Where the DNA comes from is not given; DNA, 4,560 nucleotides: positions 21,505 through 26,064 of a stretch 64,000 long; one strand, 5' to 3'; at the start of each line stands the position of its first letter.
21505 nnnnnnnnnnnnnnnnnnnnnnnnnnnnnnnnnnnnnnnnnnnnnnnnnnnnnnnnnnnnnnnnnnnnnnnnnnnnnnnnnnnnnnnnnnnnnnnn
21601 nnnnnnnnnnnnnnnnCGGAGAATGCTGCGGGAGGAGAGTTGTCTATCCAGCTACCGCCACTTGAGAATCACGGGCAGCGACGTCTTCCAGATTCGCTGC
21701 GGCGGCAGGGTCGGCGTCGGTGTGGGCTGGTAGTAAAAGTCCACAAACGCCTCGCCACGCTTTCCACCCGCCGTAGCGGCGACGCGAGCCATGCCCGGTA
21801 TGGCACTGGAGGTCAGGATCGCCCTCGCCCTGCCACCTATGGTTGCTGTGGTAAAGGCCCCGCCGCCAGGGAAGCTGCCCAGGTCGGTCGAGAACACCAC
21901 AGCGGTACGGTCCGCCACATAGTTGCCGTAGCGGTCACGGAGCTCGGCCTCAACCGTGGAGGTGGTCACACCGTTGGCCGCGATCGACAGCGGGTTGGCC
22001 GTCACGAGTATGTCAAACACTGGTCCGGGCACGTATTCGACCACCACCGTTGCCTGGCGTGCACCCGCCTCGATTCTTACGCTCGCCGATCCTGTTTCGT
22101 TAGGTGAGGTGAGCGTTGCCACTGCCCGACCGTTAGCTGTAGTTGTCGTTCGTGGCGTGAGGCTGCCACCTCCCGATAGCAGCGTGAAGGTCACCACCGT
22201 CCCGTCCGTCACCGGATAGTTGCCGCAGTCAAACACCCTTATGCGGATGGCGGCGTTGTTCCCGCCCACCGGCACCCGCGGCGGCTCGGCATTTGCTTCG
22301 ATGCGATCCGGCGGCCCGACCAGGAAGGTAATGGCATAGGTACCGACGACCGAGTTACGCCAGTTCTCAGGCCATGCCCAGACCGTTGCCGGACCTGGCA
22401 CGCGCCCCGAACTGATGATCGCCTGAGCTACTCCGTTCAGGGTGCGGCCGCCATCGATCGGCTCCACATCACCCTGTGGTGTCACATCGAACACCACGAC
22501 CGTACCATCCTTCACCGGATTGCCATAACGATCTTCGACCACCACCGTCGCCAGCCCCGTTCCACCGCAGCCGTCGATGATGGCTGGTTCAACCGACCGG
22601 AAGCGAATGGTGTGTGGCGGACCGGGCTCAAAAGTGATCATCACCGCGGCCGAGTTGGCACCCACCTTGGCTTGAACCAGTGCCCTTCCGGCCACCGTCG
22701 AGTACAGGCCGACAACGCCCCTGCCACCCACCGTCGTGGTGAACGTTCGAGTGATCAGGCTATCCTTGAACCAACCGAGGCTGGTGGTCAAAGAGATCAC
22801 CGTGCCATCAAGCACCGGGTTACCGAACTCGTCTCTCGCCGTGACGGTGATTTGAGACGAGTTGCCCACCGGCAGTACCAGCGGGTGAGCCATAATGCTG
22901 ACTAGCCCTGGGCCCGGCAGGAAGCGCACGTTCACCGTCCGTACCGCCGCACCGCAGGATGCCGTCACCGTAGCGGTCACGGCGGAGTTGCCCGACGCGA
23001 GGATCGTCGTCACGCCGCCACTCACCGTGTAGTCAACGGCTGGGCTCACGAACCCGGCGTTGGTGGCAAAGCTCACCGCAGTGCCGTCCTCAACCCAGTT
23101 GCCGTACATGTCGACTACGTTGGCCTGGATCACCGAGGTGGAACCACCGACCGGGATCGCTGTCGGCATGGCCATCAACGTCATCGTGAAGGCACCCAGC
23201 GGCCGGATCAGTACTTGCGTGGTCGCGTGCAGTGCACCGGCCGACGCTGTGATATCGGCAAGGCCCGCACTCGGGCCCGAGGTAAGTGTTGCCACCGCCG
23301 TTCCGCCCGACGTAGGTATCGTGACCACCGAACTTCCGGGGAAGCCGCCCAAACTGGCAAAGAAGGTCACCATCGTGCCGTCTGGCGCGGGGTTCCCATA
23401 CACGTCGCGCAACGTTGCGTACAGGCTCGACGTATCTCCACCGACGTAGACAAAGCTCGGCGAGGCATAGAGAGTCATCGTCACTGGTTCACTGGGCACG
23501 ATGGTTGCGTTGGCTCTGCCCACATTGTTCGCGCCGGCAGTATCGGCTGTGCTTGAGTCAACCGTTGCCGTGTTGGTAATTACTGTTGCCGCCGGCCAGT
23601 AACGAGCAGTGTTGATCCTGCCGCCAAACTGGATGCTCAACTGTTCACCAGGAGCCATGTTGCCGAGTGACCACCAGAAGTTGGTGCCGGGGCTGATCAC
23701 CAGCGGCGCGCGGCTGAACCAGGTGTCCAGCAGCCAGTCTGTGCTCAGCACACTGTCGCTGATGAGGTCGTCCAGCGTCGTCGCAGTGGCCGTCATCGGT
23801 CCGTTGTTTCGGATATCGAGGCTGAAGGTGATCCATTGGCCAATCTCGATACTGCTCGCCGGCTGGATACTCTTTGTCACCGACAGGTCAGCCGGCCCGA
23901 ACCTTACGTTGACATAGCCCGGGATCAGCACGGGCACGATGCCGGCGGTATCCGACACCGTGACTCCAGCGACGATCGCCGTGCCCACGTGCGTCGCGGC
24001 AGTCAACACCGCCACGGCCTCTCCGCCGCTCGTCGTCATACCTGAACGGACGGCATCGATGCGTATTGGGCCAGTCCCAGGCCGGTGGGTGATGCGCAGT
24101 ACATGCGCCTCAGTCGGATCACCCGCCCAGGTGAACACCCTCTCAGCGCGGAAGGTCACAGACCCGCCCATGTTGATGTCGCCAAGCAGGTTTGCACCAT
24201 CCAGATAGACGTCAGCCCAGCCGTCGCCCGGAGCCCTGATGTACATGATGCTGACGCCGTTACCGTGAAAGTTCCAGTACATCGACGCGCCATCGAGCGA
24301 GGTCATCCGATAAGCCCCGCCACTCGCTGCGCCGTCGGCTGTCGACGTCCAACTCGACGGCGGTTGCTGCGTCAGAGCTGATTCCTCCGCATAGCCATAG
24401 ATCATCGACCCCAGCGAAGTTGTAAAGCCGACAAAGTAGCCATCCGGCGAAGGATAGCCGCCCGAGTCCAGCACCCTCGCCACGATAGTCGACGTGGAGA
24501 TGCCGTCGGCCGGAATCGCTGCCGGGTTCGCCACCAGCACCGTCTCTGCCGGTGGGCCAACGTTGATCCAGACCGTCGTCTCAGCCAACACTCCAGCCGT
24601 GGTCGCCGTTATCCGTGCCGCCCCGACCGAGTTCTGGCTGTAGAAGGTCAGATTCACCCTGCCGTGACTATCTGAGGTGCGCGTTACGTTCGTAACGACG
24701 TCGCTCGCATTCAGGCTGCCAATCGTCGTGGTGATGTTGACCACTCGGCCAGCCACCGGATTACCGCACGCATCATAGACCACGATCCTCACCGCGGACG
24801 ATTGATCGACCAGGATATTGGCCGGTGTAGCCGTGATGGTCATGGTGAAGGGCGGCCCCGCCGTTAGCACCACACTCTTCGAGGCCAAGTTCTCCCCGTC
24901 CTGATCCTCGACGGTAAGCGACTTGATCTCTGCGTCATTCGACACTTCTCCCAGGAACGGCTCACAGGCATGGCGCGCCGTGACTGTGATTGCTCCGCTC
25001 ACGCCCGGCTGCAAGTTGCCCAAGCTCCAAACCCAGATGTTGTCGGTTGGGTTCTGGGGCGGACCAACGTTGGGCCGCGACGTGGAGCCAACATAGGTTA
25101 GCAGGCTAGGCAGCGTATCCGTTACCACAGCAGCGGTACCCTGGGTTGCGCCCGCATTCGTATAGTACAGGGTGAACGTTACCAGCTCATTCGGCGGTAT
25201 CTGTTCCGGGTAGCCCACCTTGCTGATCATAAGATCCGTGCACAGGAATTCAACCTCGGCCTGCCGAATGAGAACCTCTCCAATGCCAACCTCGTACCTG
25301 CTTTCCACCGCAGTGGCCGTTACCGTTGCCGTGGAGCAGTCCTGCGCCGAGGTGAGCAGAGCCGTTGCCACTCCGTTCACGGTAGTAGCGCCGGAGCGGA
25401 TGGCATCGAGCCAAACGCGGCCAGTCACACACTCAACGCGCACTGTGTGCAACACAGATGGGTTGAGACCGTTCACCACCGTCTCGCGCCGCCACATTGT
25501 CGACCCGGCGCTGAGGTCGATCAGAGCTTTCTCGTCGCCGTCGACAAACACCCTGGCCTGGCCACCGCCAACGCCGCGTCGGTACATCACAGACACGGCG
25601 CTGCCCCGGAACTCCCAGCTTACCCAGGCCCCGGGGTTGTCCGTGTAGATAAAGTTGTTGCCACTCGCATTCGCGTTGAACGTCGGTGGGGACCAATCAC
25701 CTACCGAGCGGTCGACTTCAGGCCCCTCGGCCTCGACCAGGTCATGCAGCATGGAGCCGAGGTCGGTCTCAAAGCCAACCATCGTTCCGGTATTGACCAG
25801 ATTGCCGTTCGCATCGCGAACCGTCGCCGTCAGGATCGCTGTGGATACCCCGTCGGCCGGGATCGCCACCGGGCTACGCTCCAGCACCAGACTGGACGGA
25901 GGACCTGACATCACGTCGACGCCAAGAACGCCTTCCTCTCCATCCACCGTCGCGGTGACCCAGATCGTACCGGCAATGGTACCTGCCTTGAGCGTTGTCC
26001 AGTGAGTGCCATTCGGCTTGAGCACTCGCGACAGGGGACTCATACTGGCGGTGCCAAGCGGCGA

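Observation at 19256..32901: Recurrent ~115-aa module with no family I can assign (six copies across the two giant genes)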

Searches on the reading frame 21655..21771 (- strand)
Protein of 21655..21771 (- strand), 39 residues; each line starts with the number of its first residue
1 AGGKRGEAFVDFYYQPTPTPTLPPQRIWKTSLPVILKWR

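Call 74: search_protein_families(library=ncbifam, proteins=[window:21655-21771:-], max_evalue=10)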
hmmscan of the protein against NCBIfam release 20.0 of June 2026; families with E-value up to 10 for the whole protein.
seq(39 aa): 0 families

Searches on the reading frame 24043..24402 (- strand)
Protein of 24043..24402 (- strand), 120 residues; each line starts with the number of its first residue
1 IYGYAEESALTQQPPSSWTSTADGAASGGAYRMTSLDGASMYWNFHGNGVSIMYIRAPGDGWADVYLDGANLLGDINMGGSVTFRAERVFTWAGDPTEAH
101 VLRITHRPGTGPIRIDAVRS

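Call 7: search_protein_families(library=pfam, proteins=[window:24043-24402:-], max_evalue=10)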
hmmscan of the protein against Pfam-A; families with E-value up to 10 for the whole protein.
window:24043-24402:- (120 aa): 1 family
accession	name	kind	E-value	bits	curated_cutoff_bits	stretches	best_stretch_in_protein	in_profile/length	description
PF17996.7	CE2_N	-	0.055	14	27.9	1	35-107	16-83/108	Carbohydrate esterase 2 N-terminal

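Call 24: search_protein_families(library=ncbifam, proteins=[window:24043-24402:-], max_evalue=10)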
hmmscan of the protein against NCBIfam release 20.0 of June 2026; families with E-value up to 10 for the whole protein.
window:24043-24402:- (120 aa): 0 families

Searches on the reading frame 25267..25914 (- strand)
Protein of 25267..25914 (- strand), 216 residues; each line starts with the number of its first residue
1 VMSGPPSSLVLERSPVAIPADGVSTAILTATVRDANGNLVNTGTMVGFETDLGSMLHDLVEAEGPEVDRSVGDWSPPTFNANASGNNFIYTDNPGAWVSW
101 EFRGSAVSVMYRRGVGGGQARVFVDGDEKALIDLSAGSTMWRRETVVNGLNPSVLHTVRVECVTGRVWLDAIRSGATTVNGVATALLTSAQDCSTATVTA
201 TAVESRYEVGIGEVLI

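Call 56: find_related_loci(query=window:25267-25914:-, collection=genome_contigs, flank=4000)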
Query window:25267-25914:- (216 aa) in genome_contigs; peptide patterns used: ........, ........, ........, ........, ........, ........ (x = any residue, [..] = any of these).
347 stretches matched a pattern, but none encodes a relative of the query by tblastn (E <= 1e-3).

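Call 58: predict_structure(alignment_id=A3)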
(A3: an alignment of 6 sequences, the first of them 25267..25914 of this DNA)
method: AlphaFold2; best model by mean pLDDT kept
length: 216 residues; sequences in the alignment: 6
mean_pLDDT: 81.4   pTM: 0.79
mean pLDDT of the five models: 81.4, 76.6, 71.5, 56.3, 53.0
residues with pLDDT >= 90: 82; 70-90: 88; 50-70: 36; < 50: 10
segments of 3 or more residues with pLDDT < 50: 208-216
pLDDT, mean of each block of 10 residues (from residue 1): 70 69 79 86 80 67 92 91 88 96 91 87 97 83 89 92 95 90 80 62 55 30
secondary structure, 60 per line:
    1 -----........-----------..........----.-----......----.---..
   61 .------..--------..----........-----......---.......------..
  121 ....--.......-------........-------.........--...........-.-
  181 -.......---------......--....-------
elements in order: E6-13 E25-34 E45-50 E59-61 E87-91 E97-102 E106-112 E119-124 E127-133 E141-148 E156-164 E167-177 E182-188 E198-203 E206-209

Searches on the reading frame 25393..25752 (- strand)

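Call 7: search_protein_families(library=pfam, proteins=[window:25393-25752:-], max_evalue=10)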
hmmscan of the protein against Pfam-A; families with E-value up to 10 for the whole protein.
window:25393-25752:- (120 aa): 3 families
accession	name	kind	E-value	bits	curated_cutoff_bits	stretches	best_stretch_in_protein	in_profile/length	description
PF17996.7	CE2_N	-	0.0017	18.9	27.9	1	38-106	16-80/108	Carbohydrate esterase 2 N-terminal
PF18099.7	CBM_35_2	-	0.03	14.8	23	1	31-116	15-108/112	Carbohydrate binding module (family 35)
PF18221.6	MU2_FHA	-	0.061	13.8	29.2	1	52-84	40-75/94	Mutator 2 Fork head associated domain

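Call 24: search_protein_families(library=ncbifam, proteins=[window:25393-25752:-], max_evalue=10)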
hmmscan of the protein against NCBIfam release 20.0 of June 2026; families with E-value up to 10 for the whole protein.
window:25393-25752:- (120 aa): 0 families
